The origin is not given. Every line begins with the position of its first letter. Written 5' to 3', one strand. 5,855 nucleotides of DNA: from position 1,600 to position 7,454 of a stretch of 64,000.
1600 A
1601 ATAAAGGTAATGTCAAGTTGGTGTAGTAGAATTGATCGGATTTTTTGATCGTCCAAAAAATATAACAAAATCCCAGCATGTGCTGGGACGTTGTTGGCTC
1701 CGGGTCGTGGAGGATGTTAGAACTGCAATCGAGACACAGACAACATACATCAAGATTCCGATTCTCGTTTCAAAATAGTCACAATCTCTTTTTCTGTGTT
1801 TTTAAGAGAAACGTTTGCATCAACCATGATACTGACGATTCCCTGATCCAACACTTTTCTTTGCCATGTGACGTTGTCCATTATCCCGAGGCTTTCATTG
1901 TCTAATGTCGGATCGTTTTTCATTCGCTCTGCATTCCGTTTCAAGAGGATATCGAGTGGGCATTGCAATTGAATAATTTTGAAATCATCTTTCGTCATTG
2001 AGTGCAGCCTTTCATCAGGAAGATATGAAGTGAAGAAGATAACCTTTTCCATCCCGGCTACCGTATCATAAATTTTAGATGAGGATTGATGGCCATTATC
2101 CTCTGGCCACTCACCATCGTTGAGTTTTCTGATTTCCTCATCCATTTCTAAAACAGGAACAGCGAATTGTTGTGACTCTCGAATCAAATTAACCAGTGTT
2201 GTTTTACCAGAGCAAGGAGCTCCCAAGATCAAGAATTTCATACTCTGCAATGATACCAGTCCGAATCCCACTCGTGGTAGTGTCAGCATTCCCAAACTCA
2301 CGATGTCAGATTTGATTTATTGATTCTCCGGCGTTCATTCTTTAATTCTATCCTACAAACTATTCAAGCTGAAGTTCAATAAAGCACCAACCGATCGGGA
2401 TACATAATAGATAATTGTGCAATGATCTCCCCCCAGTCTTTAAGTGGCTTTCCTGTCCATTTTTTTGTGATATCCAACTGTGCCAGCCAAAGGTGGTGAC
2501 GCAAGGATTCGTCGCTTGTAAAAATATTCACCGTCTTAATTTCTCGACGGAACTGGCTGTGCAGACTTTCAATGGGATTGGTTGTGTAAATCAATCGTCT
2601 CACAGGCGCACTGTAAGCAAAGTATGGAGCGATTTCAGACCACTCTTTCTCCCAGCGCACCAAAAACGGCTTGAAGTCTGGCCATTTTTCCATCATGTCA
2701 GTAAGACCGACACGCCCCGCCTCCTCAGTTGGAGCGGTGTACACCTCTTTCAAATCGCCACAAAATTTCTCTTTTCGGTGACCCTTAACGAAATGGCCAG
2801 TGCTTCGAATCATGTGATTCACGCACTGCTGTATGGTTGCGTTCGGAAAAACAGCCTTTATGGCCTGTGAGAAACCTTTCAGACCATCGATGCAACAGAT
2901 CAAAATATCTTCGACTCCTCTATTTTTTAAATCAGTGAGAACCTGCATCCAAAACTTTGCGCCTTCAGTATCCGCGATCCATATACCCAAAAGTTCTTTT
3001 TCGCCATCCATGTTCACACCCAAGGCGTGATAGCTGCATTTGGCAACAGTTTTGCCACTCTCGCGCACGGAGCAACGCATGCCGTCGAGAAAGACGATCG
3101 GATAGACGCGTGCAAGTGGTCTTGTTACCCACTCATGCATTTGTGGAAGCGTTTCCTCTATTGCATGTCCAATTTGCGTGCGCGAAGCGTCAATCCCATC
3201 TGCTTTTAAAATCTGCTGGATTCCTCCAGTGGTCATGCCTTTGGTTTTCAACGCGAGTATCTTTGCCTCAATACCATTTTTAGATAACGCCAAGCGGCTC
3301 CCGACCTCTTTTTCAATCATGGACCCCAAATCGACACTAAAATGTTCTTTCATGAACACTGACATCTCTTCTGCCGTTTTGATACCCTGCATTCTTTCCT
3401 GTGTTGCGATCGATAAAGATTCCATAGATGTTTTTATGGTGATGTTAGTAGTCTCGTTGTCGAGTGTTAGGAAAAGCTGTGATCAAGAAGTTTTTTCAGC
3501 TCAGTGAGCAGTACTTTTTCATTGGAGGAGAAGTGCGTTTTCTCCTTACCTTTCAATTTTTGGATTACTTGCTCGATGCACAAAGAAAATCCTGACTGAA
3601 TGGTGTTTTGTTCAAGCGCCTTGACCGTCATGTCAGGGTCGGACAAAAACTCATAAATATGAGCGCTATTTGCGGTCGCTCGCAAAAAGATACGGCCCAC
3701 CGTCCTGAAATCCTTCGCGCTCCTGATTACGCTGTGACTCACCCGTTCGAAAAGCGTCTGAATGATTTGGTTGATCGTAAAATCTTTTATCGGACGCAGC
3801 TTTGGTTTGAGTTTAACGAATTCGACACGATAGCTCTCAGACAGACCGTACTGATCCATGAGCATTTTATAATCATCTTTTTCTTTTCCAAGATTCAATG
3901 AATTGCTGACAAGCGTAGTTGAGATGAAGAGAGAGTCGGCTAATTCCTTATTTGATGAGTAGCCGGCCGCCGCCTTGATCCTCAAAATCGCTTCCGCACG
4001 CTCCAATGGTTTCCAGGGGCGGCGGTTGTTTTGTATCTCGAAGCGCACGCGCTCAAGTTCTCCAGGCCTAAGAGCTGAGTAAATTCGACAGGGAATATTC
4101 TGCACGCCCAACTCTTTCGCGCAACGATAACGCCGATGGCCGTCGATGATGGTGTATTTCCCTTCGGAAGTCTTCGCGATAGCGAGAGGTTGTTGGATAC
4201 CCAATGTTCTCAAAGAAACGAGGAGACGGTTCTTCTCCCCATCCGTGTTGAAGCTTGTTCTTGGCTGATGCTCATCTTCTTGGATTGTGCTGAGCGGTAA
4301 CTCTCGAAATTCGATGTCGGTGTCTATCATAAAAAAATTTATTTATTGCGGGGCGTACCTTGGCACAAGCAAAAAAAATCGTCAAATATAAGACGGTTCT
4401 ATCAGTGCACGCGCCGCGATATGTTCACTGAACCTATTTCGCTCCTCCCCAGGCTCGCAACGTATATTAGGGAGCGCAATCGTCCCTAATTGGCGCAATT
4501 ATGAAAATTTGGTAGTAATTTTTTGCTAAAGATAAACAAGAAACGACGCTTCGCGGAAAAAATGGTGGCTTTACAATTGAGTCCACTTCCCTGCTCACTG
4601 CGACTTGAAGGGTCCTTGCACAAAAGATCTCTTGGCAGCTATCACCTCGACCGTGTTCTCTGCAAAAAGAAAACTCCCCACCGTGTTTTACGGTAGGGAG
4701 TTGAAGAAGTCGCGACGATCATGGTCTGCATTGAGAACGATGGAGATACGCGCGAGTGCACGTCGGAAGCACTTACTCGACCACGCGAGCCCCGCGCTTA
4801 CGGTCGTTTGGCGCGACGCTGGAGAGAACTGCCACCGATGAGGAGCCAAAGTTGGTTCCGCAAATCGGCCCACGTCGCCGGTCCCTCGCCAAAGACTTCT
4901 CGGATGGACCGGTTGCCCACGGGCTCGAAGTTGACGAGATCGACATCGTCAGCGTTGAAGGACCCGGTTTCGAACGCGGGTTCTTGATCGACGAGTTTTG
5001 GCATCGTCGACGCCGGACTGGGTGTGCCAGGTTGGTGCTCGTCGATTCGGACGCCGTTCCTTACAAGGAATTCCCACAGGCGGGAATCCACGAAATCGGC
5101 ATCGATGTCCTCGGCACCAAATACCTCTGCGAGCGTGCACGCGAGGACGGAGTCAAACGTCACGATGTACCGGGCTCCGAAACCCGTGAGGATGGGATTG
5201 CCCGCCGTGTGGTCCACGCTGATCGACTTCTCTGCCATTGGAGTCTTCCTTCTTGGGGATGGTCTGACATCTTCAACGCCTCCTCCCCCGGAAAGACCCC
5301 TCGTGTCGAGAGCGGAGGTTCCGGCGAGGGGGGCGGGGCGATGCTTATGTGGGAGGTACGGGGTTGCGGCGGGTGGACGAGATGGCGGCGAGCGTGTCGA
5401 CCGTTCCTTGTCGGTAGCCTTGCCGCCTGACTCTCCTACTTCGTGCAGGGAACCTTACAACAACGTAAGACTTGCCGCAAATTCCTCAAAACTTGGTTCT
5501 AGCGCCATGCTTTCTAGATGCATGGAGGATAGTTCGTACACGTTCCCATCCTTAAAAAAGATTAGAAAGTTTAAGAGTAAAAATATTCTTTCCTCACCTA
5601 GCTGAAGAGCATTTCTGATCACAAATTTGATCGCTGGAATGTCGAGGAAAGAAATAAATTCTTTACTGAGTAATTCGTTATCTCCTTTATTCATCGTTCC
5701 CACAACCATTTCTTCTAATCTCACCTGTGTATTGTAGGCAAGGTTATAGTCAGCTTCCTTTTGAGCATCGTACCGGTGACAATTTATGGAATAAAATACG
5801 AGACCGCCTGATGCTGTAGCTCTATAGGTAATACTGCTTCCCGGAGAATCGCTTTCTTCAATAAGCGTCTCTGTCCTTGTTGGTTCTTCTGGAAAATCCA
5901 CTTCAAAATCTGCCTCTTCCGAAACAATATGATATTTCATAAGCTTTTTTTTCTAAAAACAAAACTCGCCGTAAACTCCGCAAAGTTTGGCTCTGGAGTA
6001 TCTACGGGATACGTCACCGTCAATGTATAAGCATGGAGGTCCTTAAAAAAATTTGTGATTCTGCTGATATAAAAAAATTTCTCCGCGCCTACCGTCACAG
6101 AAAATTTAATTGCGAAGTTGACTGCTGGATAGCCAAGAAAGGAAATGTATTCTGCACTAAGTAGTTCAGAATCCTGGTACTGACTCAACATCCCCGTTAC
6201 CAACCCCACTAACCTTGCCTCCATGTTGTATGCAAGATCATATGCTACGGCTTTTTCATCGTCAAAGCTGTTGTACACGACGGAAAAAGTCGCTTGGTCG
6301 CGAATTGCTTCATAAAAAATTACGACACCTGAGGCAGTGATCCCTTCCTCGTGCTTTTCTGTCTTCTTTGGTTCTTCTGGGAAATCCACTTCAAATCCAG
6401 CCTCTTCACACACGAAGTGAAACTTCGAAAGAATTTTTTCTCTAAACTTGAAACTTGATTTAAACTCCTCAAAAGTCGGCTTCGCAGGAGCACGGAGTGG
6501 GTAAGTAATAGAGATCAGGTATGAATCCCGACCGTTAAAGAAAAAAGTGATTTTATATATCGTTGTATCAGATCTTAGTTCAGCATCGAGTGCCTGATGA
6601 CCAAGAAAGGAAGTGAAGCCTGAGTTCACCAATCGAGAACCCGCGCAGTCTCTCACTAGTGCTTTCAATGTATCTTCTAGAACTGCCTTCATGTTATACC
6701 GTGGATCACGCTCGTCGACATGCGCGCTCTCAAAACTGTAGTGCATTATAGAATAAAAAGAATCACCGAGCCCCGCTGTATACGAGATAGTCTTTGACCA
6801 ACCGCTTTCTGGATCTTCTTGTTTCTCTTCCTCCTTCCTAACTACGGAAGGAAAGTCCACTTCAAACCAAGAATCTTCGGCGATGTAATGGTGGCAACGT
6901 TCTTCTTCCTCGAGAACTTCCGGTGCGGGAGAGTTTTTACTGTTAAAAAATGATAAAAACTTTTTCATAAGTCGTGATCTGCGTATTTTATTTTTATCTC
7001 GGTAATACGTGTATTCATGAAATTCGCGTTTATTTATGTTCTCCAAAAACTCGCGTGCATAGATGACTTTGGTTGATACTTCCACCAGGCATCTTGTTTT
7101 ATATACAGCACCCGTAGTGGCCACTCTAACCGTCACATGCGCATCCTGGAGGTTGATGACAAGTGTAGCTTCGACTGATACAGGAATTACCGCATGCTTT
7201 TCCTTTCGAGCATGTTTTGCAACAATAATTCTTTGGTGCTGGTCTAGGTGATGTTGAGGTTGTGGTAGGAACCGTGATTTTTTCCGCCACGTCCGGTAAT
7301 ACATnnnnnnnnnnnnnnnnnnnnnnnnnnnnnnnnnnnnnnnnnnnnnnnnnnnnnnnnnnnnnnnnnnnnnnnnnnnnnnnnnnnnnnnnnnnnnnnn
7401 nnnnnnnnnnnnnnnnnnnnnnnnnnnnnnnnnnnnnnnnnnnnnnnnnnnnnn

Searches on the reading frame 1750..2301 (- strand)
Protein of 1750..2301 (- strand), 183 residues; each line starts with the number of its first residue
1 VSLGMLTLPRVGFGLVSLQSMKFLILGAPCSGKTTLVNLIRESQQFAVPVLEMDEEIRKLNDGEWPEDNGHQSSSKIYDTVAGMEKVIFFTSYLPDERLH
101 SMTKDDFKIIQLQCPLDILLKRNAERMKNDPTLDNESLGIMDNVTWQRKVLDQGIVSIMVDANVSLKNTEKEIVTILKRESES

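Call 7: search_protein_families(library=pfam, proteins=[window:1750-2301:-], max_evalue=0.01)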
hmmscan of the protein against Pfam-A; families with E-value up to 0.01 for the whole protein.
window:1750-2301:- (183 aa): 5 families
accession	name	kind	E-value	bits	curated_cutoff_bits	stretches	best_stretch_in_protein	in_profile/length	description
PF13238.12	AAA_18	-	9.7e-07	29.7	29.4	1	24-135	2-121/128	AAA domain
PF13671.12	AAA_33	-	2.1e-05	25.3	27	1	24-68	3-45/143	AAA domain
PF13521.12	AAA_28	-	0.00025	21.8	27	1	22-72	1-47/164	AAA domain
PF01202.28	SKI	-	0.0051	17.4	22.1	0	30-166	2-146/159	Shikimate kinase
PF13207.12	AAA_17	-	0.0098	16.6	27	0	26-60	1-33/136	AAA domain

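Call 24: find_encoding_contigs(protein=window:1750-2301:-, flank=10000, max_places=10)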
Protein window:1750-2301:- (183 aa): 2 contigs read that carry it; 1 place shown.
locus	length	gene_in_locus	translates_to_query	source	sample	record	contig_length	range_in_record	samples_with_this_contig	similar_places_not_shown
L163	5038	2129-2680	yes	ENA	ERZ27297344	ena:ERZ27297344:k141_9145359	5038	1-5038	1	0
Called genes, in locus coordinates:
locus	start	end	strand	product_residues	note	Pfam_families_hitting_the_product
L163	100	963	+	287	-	PF02195:ParB_N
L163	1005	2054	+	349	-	PF00872:Transposase_mut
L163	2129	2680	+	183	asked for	PF13671:AAA_33 (faint), PF13238:AAA_18 (weak)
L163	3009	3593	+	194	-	-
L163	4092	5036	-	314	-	?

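Call 39: search_protein_families(library=padloc, proteins=[window:1750-2301:-], max_evalue=0.01)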
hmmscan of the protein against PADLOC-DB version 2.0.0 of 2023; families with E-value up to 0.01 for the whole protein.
window:1750-2301:- (183 aa): 0 families

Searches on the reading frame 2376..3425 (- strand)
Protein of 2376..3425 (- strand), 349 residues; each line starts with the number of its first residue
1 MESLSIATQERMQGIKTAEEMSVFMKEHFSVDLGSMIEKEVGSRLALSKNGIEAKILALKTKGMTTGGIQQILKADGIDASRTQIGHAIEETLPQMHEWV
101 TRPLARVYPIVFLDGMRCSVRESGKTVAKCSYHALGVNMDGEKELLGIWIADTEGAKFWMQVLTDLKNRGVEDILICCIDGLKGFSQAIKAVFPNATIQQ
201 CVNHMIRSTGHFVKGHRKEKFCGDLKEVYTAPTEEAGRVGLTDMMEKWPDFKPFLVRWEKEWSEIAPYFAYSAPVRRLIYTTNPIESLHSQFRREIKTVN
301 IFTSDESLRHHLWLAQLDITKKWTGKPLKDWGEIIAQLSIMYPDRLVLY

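Call 7: search_protein_families(library=pfam, proteins=[window:2376-3425:-], max_evalue=0.01)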
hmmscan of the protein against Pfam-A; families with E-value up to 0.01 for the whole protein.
window:2376-3425:- (349 aa): 3 families
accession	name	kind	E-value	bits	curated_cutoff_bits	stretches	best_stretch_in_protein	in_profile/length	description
PF00872.24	Transposase_mut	-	3.1e-67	227.5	21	1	50-323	101-376/379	Transposase, Mutator family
PF10551.15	MULE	-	4.9e-06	27.3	27.6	1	132-206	18-97/99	MULE transposase domain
PF01610.23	DDE_Tnp_ISL3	-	0.0017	18.6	23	1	148-219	29-100/240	Transposase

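Call 57: search_protein_families(library=ncbifam, proteins=[window:2376-3425:-], max_evalue=0.001)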
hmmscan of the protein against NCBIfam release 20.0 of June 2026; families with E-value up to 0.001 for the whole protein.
window:2376-3425:- (349 aa): 3 families
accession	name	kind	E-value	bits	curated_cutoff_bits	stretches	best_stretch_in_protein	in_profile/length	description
NF033543.2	transpos_IS256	equivalog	6.7e-84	281.8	150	1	48-318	60-336/338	IS256 family transposase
NF033544.1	transpos_IS1249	exception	9.9e-08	31.5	300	1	142-209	115-177/382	IS1249 family transposase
NF041731.2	transpos_ISH6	equivalog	1.9e-06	26.9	240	1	71-212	136-269/414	ISH6 family transposase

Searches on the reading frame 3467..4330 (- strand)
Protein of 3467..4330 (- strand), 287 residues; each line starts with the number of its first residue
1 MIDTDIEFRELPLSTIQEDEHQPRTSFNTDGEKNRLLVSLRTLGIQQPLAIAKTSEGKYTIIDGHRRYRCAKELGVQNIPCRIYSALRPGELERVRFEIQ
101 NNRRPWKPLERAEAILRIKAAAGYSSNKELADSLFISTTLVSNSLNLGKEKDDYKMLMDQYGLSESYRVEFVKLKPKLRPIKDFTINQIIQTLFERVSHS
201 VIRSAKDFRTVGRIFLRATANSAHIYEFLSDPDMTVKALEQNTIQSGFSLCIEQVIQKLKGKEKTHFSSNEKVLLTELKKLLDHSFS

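Call 7: search_protein_families(library=pfam, proteins=[window:3467-4330:-], max_evalue=0.01)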
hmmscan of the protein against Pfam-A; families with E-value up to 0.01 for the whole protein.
window:3467-4330:- (287 aa): 2 families
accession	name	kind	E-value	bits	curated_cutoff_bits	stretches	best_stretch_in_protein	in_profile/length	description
PF02195.25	ParB_N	-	3e-15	56.5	26.3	1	7-83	2-77/95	ParB N-terminal domain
PF17762.8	HTH_ParB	-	0.0044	17.6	22.6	0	107-168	4-64/102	ParB HTH domain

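Call 39: search_protein_families(library=padloc, proteins=[window:3467-4330:-], max_evalue=0.01)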
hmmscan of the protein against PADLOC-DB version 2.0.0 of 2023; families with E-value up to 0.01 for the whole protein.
window:3467-4330:- (287 aa): 1 family
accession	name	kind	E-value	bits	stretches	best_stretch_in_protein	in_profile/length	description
PDLC03229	MTase_II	-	3.2e-05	20.9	1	19-90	21-90/436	Type II methyltransferase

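Call 40: search_protein_families(library=phrogs, proteins=[window:3467-4330:-], max_evalue=0.001)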
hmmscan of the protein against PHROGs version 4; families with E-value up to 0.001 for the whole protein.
window:3467-4330:- (287 aa): 15 families
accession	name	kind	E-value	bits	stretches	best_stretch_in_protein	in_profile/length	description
phrog_4715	-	DNA, RNA and nucleotide metabolism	6.2e-18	65.5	1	8-151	147-305/630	ParB-like partition protein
phrog_1033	-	DNA, RNA and nucleotide metabolism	9e-17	62.8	1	19-148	45-176/334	ParB-like partition protein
phrog_6218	-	DNA, RNA and nucleotide metabolism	4.4e-12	46.9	1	33-157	27-152/506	ParB-like partition protein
phrog_3264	-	DNA, RNA and nucleotide metabolism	1.5e-11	45.5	1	7-145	48-182/337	ParB-like partition protein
phrog_620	-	DNA, RNA and nucleotide metabolism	2.1e-11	45.3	1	4-89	5-84/217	ParB-like partition protein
phrog_498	-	other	8.1e-10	38.8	1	6-92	33-115/633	DNA methyltransferase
phrog_26387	-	DNA, RNA and nucleotide metabolism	2.9e-08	34.4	1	9-84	11-85/252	ParB-like partition nuclease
phrog_940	-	DNA, RNA and nucleotide metabolism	6.1e-08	33.3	1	7-103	5-93/388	nuclease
phrog_8071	-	DNA, RNA and nucleotide metabolism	5e-07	30.3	1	4-84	3-77/389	ParB-like partition protein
phrog_723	-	DNA, RNA and nucleotide metabolism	7.7e-06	26.8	1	23-82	28-85/223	ParB-like partition protein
phrog_12047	-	DNA, RNA and nucleotide metabolism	1.1e-05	26.2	1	36-103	24-85/301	ParB-like partition nuclease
phrog_5475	-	unknown function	2.9e-05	24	1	12-97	7-84/458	-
phrog_18056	-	DNA, RNA and nucleotide metabolism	4.7e-05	23.4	1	13-87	8-75/387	ParB-like partition nuclease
phrog_17439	-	unknown function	7e-05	23.4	1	31-102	38-107/240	-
phrog_3951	-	unknown function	9.6e-05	23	1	34-86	45-98/301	-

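Call 57: search_protein_families(library=ncbifam, proteins=[window:3467-4330:-], max_evalue=0.001)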
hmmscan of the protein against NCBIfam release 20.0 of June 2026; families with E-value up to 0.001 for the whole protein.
window:3467-4330:- (287 aa): 7 families
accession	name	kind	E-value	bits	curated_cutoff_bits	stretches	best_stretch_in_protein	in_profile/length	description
TIGR00180.1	parB_part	domain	3.2e-22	79.2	58.45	1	7-147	4-143/186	ParB/RepB/Spo0J family partition protein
TIGR04285.1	nucleoid_noc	exception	3.2e-17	62.8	315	1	9-177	3-167/255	nucleoid occlusion protein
NF010406.0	PRK13832.1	subfamily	1.2e-06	27.4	640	1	15-136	11-131/578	plasmid partitioning protein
TIGR03734.1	PRTRC_parB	hypoth_equivalog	1.2e-05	24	278.6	1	20-120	5-107/555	PRTRC system ParB family protein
NF033589.0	staphy_B_SbnI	equivalog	0.00013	21.5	350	1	45-83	40-78/254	bifunctional transcriptional regulator/O-phospho-L-serine synthase SbnI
NF053625.1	SerKinSerKArch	equivalog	0.00013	21.2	380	1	35-83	37-87/244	ADP-dependent L-serine kinase SerK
TIGR03454.1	partition_RepB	equivalog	0.00023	20.7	201.5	1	9-76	65-133/325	plasmid partitioning protein RepB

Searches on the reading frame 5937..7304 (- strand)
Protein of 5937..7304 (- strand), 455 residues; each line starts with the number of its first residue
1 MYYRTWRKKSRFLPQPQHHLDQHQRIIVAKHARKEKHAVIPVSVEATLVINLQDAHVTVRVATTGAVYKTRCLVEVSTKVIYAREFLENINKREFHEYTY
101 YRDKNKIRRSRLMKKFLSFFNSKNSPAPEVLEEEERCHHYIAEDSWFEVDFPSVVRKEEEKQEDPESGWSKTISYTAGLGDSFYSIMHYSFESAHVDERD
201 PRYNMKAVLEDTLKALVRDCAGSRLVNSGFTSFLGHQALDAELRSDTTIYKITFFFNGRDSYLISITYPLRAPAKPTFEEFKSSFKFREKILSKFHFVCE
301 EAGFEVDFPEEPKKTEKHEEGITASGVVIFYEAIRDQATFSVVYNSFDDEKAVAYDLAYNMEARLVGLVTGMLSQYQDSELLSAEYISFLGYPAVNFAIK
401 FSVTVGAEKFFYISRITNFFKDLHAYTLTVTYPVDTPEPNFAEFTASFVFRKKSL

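Call 7: search_protein_families(library=pfam, proteins=[window:5937-7304:-], max_evalue=0.01)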
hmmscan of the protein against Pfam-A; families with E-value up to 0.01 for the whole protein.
window:5937-7304:- (455 aa): 0 families

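Call 39: search_protein_families(library=padloc, proteins=[window:5937-7304:-], max_evalue=0.01)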
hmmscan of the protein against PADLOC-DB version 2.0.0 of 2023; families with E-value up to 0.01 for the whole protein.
window:5937-7304:- (455 aa): 0 families
